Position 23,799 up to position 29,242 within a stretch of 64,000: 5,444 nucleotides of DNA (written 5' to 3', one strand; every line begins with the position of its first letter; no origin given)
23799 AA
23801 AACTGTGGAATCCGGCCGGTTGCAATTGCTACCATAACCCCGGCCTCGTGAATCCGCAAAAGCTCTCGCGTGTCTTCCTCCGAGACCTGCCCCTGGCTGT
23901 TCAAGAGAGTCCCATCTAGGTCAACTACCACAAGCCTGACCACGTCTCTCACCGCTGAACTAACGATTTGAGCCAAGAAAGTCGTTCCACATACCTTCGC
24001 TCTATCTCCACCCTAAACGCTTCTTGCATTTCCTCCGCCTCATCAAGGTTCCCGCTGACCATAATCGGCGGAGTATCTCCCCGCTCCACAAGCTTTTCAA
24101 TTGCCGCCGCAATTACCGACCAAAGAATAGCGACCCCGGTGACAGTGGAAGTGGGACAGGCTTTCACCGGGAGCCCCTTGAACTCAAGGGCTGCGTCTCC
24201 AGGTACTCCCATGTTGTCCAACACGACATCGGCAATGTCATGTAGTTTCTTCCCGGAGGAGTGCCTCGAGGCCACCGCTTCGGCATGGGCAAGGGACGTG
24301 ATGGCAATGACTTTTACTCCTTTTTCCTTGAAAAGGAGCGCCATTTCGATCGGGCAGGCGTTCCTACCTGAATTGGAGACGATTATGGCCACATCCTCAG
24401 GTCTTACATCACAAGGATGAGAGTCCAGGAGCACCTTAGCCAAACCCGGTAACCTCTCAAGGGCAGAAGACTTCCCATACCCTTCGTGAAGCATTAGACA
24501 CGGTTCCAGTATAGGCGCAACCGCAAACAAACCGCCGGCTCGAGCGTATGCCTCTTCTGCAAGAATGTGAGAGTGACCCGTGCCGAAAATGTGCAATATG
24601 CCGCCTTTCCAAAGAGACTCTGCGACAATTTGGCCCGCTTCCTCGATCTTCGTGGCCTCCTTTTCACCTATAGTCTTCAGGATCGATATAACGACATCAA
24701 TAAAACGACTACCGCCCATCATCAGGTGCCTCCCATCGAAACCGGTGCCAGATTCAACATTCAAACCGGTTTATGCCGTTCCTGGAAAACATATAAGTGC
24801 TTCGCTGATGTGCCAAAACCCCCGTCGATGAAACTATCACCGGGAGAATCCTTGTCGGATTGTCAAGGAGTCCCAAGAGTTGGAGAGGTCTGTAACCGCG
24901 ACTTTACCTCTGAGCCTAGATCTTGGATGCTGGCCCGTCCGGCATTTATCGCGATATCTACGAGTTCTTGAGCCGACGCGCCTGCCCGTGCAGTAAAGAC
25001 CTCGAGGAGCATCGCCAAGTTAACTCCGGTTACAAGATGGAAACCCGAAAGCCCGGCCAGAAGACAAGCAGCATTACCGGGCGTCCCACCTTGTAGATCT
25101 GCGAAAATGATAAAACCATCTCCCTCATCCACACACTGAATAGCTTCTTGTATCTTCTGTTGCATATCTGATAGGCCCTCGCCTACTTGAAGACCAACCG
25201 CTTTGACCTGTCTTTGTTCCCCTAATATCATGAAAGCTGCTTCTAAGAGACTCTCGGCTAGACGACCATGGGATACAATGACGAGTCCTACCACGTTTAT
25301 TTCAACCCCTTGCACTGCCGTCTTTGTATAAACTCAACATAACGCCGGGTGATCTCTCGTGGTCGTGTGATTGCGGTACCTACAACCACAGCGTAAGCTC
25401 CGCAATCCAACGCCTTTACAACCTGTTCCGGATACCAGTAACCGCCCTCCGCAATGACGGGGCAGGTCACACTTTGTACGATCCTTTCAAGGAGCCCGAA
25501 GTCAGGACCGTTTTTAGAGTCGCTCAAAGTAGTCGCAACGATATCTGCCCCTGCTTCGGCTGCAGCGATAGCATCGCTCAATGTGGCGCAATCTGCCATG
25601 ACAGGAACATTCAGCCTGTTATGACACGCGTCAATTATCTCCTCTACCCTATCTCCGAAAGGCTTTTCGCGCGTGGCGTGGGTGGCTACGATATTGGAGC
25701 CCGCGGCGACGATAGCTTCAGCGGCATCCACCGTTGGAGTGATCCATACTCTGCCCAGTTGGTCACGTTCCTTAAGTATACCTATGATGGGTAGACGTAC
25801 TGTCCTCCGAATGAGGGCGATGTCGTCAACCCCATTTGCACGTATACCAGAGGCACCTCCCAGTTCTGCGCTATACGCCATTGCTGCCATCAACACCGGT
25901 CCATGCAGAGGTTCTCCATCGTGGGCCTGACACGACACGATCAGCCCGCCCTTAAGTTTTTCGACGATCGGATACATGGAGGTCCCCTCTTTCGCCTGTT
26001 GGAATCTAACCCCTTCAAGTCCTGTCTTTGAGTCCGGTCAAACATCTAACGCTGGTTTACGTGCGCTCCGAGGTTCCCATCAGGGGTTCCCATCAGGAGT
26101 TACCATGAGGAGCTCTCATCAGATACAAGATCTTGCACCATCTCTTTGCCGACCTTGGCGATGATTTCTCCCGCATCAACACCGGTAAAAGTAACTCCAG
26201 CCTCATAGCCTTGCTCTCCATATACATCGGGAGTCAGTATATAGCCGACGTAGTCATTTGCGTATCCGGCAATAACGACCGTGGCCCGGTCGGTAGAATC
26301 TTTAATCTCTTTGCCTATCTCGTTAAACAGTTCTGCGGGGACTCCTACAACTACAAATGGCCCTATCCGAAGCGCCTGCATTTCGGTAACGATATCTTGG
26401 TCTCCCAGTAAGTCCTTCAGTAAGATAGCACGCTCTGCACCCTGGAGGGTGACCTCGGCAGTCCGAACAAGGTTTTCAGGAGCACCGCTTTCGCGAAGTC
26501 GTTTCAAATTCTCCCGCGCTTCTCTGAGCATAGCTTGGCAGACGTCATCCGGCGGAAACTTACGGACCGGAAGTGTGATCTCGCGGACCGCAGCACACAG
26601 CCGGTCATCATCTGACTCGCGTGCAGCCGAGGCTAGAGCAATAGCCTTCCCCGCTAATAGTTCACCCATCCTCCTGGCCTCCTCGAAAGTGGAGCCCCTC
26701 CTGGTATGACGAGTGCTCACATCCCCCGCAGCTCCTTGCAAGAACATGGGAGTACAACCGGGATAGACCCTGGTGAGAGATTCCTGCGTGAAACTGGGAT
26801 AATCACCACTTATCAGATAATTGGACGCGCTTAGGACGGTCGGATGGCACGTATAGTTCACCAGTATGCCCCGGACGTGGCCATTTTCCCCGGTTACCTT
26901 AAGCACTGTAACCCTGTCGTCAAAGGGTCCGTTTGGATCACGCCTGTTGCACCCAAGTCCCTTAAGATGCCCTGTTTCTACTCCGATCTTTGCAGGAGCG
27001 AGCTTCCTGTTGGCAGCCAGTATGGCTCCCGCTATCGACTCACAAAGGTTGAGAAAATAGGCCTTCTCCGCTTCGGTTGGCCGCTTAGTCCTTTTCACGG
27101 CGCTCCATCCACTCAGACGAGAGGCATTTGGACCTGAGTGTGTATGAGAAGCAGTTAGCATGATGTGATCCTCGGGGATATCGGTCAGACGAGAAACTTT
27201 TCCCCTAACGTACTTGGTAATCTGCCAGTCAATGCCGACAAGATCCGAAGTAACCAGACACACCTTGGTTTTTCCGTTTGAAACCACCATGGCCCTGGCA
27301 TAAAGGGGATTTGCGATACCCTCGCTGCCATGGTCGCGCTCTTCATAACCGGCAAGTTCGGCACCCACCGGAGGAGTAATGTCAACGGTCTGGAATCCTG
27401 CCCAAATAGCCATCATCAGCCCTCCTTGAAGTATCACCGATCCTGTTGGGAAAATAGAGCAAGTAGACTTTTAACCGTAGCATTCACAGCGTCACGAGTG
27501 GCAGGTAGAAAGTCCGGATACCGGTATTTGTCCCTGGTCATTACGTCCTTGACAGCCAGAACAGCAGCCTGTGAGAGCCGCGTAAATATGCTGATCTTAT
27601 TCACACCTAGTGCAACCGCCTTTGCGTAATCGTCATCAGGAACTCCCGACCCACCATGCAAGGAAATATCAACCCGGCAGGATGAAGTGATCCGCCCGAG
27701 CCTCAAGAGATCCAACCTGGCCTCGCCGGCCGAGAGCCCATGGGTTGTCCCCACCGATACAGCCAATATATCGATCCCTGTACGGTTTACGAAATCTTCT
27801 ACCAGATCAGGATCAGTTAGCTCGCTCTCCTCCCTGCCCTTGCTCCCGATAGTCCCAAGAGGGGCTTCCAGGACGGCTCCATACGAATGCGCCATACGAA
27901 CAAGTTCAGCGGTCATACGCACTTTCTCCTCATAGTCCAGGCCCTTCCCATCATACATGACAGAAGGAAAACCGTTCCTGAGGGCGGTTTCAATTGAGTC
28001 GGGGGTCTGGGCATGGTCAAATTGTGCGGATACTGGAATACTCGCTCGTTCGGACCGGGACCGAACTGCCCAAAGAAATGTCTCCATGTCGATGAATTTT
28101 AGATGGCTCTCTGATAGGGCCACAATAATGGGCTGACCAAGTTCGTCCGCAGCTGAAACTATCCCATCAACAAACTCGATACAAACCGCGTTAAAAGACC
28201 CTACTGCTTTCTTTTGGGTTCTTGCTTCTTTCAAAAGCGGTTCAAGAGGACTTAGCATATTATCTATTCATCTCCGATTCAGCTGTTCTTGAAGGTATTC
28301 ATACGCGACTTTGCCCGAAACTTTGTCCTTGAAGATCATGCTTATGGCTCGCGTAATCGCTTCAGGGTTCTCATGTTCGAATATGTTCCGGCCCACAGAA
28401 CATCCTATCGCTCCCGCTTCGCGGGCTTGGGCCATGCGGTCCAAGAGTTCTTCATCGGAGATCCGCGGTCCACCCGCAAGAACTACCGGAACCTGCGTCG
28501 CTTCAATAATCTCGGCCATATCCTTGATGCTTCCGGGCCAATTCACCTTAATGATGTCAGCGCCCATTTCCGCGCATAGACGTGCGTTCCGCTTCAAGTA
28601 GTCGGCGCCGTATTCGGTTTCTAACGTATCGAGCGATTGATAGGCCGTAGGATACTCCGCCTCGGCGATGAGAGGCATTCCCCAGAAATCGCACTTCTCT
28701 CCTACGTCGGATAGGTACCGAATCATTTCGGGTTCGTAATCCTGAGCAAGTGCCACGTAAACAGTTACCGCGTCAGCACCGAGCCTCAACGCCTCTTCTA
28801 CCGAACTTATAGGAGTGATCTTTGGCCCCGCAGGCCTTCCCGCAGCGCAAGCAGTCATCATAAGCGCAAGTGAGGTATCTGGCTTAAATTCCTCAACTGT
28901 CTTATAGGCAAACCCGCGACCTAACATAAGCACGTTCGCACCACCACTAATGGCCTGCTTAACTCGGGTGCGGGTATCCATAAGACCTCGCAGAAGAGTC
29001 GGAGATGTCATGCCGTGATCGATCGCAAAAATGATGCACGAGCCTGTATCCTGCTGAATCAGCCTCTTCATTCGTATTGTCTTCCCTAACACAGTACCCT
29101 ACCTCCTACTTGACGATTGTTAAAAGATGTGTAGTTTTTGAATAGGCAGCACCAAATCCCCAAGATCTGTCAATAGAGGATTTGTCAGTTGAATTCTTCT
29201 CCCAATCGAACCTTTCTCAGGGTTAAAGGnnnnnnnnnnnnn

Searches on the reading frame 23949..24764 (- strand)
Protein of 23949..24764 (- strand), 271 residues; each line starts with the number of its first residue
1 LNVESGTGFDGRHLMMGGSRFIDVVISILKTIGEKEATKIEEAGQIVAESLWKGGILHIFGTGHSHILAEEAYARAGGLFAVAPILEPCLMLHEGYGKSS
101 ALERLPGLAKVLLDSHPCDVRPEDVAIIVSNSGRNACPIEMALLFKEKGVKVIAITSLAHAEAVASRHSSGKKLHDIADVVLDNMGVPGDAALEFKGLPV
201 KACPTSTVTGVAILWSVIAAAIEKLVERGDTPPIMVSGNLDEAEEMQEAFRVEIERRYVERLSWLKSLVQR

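Call 86: search_protein_families(library=pfam, proteins=[window:23949-24764:-], max_evalue=0.00001)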
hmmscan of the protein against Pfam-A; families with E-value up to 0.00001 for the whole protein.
window:23949-24764:- (271 aa): 3 families
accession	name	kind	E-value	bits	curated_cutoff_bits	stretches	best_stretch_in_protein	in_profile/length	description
PF13580.11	SIS_2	-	3.9e-43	147.2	27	1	21-157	2-138/138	SIS domain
PF10740.15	DUF2529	-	7e-06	26.2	22.3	0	27-83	11-67/169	Domain of unknown function (DUF2529)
PF01380.27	SIS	-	7.7e-06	26.2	25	0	119-161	50-92/131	SIS domain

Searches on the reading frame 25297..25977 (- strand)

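Call 86: search_protein_families(library=pfam, proteins=[window:25297-25977:-], max_evalue=0.00001)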
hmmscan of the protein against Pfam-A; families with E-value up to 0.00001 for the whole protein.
window:25297-25977:- (226 aa): 4 families
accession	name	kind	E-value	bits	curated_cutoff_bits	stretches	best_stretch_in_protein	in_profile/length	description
PF04131.20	NanE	-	2.2e-48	164.5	27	1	30-218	1-191/192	Putative N-acetylmannosamine-6-phosphate epimerase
PF05690.20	ThiG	-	1.8e-07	31.2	23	0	163-209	167-213/247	Thiazole biosynthesis protein ThiG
PF03060.21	NMO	-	4e-07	30.2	28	1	121-203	134-225/331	Nitronate monooxygenase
PF00478.31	IMPDH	-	8.3e-06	25.5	25.6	0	167-214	203-250/345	IMP dehydrogenase / GMP reductase domain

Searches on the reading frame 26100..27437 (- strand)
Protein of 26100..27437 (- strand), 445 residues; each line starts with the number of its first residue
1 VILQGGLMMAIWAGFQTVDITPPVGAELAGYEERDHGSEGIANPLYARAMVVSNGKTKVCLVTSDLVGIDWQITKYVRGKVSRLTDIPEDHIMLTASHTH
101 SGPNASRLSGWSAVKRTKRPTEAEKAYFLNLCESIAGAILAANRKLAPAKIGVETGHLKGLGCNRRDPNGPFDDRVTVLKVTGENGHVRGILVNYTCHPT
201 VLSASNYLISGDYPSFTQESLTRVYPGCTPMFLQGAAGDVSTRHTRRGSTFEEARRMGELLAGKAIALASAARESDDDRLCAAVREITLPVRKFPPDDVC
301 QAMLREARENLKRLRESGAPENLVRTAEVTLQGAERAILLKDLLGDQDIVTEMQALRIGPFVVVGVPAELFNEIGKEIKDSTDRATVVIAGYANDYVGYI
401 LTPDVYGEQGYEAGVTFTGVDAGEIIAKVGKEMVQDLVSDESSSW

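Call 86: search_protein_families(library=pfam, proteins=[window:26100-27437:-], max_evalue=0.00001)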
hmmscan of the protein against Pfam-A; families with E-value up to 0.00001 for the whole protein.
window:26100-27437:- (445 aa): 1 family
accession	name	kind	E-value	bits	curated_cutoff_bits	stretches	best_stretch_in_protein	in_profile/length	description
PF04734.18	Ceramidase_alk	-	1.3e-32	113.5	32.1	2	14-213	4-218/509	Neutral/alkaline non-lysosomal ceramidase, N-terminal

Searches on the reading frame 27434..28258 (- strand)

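Call 86: search_protein_families(library=pfam, proteins=[window:27434-28258:-], max_evalue=0.00001)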
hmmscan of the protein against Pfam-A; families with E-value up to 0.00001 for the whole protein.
window:27434-28258:- (274 aa): 1 family
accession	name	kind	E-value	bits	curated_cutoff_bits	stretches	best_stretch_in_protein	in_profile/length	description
PF01116.26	F_bP_aldolase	-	3.1e-67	227.5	25.5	1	6-273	4-276/277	Fructose-bisphosphate aldolase class-II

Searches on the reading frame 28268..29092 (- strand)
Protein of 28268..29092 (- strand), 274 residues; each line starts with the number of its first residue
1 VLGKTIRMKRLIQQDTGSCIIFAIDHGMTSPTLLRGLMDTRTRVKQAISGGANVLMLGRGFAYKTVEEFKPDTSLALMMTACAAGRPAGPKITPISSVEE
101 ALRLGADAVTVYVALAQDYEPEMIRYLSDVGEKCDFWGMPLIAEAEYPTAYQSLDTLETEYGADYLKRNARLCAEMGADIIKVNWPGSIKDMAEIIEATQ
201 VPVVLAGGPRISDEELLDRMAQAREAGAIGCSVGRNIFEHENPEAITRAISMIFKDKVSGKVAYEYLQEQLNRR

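Call 86: search_protein_families(library=pfam, proteins=[window:28268-29092:-], max_evalue=0.00001)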
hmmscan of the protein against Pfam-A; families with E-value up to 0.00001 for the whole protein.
window:28268-29092:- (274 aa): 1 family
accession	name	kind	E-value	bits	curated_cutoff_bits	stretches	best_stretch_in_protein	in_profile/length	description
PF01791.15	DeoC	-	1.3e-37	130.1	23.8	1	19-240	1-229/229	DeoC/LacD family aldolase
